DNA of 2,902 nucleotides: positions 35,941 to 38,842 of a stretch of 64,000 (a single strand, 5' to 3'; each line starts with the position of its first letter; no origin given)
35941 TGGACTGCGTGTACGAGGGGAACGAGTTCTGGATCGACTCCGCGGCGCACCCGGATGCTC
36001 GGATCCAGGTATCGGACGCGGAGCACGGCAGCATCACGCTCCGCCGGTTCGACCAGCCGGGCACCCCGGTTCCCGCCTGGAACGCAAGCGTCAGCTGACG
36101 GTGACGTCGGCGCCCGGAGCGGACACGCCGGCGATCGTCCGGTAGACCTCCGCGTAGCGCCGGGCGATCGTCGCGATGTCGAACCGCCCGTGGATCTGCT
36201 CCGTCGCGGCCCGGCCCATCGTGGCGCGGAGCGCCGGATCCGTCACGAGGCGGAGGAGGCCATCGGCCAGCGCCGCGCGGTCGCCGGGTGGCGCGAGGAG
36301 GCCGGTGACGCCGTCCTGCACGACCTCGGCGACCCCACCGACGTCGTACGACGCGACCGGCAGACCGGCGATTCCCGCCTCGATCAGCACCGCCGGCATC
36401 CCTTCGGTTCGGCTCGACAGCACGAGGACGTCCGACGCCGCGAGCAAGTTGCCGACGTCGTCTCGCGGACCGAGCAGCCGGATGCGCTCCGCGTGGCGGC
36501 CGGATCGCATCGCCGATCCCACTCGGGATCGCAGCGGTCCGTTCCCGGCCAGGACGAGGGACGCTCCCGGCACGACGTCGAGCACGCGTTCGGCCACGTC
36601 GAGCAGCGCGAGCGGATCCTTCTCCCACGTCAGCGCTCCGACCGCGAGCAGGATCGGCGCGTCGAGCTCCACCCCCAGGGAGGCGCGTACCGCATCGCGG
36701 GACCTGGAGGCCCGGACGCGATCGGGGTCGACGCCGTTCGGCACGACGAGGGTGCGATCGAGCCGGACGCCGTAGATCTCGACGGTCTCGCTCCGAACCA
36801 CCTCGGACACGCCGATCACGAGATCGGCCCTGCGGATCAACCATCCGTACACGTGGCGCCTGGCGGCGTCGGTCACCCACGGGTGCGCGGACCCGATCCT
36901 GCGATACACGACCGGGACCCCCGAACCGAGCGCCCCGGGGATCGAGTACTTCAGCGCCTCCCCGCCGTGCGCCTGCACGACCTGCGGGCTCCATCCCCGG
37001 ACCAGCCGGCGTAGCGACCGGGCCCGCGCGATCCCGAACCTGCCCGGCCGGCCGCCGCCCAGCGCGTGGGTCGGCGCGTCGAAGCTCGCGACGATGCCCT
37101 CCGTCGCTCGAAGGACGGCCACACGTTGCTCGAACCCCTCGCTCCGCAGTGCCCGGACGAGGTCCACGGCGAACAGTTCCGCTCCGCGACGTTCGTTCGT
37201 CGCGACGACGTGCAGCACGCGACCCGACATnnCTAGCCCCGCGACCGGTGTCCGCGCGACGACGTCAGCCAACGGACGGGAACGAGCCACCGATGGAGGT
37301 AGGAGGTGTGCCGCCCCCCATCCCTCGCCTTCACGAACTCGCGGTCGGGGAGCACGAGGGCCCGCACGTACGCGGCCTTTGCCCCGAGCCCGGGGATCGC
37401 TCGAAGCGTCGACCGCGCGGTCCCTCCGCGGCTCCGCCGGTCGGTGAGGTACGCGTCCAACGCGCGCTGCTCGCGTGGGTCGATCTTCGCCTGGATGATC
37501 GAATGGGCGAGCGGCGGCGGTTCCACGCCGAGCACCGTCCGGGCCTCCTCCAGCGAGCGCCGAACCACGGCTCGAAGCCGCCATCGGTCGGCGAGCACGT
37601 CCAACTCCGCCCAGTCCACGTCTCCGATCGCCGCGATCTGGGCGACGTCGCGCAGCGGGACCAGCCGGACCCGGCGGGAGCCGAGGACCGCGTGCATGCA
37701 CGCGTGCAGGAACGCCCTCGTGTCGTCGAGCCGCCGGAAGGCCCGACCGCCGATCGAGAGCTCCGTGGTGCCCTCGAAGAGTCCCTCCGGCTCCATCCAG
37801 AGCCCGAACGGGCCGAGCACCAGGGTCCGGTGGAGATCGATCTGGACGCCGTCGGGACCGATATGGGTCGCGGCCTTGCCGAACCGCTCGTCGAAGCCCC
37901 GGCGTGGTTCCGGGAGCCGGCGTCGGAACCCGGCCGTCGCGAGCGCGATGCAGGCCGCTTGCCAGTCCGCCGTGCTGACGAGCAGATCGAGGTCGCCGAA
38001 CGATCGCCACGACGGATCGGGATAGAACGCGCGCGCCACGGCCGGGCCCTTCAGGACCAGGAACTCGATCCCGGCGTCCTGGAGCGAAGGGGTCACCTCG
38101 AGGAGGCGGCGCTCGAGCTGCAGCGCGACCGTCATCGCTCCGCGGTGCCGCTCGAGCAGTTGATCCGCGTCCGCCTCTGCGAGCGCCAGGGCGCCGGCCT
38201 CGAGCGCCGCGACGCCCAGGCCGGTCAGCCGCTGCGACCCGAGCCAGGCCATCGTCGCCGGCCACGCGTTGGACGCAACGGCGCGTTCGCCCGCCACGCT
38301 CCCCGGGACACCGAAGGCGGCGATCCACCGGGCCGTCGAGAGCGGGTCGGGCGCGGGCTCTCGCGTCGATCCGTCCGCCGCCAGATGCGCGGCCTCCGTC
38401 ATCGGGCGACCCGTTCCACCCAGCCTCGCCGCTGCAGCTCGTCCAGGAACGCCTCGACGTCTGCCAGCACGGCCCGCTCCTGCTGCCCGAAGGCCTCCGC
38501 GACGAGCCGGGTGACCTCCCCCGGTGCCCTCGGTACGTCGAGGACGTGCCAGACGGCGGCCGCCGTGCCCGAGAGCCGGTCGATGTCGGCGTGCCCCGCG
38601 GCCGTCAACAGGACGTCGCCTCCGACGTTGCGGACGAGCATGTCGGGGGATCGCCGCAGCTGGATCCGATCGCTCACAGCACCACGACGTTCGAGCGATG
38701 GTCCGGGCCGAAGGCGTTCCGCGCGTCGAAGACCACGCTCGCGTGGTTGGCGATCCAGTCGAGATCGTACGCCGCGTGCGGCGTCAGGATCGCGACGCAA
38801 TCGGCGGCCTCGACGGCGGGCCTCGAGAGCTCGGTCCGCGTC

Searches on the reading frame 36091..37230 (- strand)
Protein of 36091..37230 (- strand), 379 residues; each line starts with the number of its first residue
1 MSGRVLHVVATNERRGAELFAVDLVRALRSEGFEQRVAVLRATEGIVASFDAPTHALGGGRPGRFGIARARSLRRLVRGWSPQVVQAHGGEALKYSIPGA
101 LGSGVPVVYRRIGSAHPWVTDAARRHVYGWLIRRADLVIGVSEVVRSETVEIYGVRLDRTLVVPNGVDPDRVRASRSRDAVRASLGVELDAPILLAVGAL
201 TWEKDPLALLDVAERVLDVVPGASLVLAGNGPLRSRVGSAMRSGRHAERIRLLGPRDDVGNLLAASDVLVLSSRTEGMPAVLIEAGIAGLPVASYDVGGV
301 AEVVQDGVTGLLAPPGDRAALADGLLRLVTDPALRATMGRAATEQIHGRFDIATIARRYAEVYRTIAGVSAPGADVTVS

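Call 109: search_protein_families(library=pfam, proteins=[window:36091-37230:-], max_evalue=0.01)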
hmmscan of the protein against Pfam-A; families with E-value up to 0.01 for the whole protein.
window:36091-37230:- (379 aa): 7 families
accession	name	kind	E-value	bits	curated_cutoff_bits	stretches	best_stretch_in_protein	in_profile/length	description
PF00534.26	Glycos_transf_1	-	1.7e-31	109.5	26.4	1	178-344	2-171/172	Glycosyl transferases group 1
PF13692.12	Glyco_trans_1_4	-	2.3e-31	109.4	27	1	192-331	2-142/142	Glycosyl transferases group 1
PF13439.12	Glyco_transf_4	-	1.2e-19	71.4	28.5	1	16-171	3-170/170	Glycosyltransferase Family 4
PF13579.12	Glyco_trans_4_4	-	6.1e-14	53.1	29.7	1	16-166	2-158/158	Glycosyl transferase 4-like domain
PF13524.12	Glyco_trans_1_2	-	0.00025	21.5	25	1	251-359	18-142/144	Glycosyl transferase-like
PF13477.12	Glyco_trans_4_2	-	0.0041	17.7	23.4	1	17-139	9-136/139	Glycosyl transferase 4-like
PF20706.3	GT4-conflict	-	0.0086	15.5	26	0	256-310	272-326/385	Family 4 Glycosyltransferase in conflict systems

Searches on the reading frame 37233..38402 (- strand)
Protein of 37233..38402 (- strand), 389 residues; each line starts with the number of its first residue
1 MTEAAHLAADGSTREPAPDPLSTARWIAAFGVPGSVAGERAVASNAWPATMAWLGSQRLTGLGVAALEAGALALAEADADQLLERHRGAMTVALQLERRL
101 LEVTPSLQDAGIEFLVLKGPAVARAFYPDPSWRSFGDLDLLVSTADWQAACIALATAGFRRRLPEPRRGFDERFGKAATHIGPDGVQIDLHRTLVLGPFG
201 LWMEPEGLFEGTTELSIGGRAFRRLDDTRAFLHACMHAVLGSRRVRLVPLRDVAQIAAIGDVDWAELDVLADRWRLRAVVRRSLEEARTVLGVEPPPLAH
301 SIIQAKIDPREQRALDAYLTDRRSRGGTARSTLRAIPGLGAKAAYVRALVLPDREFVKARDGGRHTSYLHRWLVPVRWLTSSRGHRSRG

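Call 69: search_protein_families(library=ncbifam, proteins=[window:37233-38402:-], max_evalue=0.01)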
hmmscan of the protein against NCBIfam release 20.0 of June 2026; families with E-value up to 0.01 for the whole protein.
window:37233-38402:- (389 aa): 0 families

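Call 79: search_solved_structures(query=window:37233-38402:-, max_evalue=1)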
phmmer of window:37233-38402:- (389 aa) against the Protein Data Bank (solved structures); distinct sequences matched with E-value up to 1: 0.

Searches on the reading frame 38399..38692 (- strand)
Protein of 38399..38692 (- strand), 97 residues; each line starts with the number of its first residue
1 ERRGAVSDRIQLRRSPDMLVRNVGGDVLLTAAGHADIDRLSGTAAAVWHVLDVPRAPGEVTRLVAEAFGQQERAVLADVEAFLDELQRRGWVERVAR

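Call 50: search_protein_families(library=ncbifam, proteins=[window:38399-38692:-], max_evalue=0.01)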
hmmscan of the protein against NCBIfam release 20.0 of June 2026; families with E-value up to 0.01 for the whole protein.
window:38399-38692:- (97 aa): 3 families
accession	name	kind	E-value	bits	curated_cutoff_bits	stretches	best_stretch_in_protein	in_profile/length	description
TIGR03859.1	PQQ_PqqD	equivalog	0.00014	21.6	46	1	39-93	28-81/81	pyrroloquinoline quinone biosynthesis peptide chaperone PqqD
TIGR04302.1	geo_PqqD_fam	equivalog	0.0028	18.1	100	1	22-92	34-100/102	GeoRSP system PqqD family peptide chaperone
NF033530.1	lasso_PqqD_Strm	exception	0.0043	17.2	70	1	40-90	26-76/78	lasso peptide biosynthesis PqqD family chaperone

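Call 109: search_protein_families(library=pfam, proteins=[window:38399-38677:-], max_evalue=0.01)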
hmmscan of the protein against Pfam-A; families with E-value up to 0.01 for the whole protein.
window:38399-38677:- (92 aa): 1 family
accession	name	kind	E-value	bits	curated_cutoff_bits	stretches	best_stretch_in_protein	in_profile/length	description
PF05402.18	PqqD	-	5.9e-10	39.8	23.4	1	34-87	14-67/67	Coenzyme PQQ synthesis protein D (PqqD)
